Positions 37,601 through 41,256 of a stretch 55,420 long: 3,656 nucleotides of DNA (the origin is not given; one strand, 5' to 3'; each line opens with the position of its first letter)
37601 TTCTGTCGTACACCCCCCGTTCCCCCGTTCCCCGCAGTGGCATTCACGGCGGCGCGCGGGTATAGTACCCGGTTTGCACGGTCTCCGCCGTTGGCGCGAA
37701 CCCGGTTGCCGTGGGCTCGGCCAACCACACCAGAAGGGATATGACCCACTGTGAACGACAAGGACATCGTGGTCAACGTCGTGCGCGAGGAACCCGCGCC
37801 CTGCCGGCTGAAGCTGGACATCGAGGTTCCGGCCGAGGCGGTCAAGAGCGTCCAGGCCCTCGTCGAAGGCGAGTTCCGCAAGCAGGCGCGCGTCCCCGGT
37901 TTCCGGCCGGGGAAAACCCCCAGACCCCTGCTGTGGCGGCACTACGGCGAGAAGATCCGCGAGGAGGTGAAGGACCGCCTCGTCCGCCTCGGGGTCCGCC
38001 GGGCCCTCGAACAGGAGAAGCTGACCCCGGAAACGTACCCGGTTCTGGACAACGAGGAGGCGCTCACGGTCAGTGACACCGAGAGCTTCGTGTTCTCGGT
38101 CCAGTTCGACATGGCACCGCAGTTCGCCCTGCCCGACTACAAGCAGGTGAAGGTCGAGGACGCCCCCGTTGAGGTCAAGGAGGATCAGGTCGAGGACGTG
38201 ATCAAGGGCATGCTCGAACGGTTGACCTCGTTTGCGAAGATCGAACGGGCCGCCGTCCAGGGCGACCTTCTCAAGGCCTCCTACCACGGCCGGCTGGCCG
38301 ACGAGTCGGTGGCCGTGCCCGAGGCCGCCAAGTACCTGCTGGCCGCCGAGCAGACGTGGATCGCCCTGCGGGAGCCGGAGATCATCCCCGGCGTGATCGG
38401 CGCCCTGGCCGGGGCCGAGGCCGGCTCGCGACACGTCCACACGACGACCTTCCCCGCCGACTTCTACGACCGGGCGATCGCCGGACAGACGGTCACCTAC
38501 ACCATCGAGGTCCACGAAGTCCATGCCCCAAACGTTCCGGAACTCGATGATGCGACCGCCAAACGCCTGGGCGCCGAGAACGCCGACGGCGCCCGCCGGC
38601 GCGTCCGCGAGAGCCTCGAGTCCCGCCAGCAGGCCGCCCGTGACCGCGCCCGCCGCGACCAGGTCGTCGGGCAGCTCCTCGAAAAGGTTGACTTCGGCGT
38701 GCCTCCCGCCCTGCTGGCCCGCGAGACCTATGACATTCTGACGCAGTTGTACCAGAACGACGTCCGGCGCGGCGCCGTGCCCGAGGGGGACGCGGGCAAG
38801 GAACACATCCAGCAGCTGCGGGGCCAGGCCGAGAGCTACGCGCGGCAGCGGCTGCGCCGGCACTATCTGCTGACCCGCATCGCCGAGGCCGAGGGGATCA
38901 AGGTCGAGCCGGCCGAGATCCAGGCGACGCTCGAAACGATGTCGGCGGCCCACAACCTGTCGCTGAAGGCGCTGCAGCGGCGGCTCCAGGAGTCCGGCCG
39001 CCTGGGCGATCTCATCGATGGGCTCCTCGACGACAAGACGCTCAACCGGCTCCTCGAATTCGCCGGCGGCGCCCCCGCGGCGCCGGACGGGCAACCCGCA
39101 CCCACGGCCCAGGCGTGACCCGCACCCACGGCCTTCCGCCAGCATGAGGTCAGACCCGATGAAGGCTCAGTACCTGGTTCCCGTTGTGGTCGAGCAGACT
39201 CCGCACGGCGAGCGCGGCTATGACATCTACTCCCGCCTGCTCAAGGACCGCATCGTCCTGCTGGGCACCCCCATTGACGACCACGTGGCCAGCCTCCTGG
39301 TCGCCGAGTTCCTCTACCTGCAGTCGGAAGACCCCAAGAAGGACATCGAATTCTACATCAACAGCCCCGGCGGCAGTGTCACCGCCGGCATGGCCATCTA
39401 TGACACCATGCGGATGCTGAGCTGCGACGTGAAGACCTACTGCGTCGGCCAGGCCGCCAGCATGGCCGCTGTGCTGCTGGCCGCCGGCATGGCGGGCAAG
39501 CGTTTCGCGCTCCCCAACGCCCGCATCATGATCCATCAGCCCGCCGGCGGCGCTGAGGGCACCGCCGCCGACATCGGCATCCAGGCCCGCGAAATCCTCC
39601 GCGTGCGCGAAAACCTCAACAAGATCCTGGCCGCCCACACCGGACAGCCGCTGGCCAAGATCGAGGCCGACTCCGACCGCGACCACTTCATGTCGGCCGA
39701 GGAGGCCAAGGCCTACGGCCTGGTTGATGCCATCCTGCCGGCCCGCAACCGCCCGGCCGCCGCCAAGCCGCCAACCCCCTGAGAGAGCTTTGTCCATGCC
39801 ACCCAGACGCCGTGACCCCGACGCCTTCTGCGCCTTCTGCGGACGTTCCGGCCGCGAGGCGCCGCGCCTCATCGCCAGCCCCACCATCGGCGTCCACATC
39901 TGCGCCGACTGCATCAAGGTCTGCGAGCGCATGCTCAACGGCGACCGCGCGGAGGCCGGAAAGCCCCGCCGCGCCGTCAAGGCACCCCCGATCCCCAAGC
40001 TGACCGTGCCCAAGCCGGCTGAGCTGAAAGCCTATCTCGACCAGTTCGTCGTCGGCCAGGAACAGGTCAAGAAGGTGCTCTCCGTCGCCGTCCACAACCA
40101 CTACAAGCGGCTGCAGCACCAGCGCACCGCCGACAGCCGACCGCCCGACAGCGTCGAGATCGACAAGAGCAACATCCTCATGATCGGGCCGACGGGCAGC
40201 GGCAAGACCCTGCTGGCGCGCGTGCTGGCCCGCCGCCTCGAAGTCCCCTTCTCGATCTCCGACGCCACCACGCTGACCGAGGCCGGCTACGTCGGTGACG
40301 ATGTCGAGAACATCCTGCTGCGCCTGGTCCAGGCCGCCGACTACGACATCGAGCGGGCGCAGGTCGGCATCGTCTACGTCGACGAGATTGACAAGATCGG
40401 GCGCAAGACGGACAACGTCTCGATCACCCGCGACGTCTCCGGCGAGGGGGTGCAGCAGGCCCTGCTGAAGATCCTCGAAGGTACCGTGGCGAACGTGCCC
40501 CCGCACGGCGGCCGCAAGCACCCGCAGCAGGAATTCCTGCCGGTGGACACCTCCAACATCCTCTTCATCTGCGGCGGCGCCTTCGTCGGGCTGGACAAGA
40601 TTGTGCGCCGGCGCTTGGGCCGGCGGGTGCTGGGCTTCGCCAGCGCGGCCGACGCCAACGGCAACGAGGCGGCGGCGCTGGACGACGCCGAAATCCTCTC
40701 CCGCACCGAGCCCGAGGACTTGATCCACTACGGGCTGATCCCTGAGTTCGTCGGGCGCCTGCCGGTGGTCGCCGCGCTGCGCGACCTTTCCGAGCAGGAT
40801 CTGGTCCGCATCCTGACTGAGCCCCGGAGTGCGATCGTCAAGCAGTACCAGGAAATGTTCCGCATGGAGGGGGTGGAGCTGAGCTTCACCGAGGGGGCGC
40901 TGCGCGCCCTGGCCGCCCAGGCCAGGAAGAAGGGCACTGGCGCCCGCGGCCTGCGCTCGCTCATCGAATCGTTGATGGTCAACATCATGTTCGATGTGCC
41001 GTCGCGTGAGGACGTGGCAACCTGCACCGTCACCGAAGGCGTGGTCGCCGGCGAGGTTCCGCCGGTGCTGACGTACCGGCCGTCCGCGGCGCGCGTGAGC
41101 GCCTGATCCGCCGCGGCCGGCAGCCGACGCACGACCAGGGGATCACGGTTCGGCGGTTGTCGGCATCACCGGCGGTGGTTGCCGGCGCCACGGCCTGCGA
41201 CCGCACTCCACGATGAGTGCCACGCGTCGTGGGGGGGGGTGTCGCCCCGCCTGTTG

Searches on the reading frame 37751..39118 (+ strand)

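Call 7: search_protein_families(library=pfam, proteins=[window:37751-39118:+], max_evalue=0.001)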
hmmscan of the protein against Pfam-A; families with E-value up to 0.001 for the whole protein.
window:37751-39118:+ (455 aa): 3 families
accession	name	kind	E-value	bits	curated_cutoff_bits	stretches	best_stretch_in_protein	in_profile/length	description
PF05697.18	Trigger_N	-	1.6e-30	106.7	22.2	1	10-152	3-142/144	Bacterial trigger factor protein (TF)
PF05698.19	Trigger_C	-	2.8e-19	70.2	22.7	1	282-436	6-162/162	Bacterial trigger factor protein (TF) C-terminus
PF00254.34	FKBP_C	-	0.00067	20.4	21.1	0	166-254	3-93/94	FKBP-type peptidyl-prolyl cis-trans isomerase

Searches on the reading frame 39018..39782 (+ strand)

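Call 7: search_protein_families(library=pfam, proteins=[window:39018-39782:+], max_evalue=0.001)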
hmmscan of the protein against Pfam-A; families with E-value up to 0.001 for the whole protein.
window:39018-39782:+ (254 aa): 1 family
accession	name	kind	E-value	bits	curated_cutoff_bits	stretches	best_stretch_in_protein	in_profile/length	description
PF00574.28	CLP_protease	-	1.6e-81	273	20.2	1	63-240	2-179/182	Clp protease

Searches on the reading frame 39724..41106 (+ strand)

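Call 7: search_protein_families(library=pfam, proteins=[window:39724-41106:+], max_evalue=0.001)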
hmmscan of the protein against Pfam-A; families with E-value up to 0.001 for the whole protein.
window:39724-41106:+ (460 aa): 8 families
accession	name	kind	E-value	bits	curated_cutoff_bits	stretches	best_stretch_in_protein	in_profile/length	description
PF07724.20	AAA_2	-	9.2e-31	107.5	27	1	148-348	3-165/166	AAA domain (Cdc48 subfamily)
PF00004.35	AAA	-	7.4e-14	52.8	21.2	1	151-283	1-106/131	ATPase family associated with various cellular activities (AAA)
PF06689.19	zf-C4_ClpX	-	1.3e-10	41.4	27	1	35-72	2-38/39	ClpX C4-type zinc finger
PF10431.15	ClpB_D2-small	-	3e-10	40.4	21.9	1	355-432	1-74/81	C-terminal, D2-small domain, of ClpB protein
PF05496.18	RuvB_N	-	4.6e-06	26.9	27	1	105-231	6-102/159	Holliday junction DNA helicase RuvB P-loop domain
PF07728.20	AAA_5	-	9.5e-05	22.9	22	1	150-228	1-81/139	AAA domain (dynein-related subfamily)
PF01078.27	Mg_chelatase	-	0.00013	21.9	20.3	0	149-170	23-44/207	Magnesium chelatase, subunit ChlI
PF13401.12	AAA_22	-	0.00069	20.4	27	0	148-188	5-45/130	AAA domain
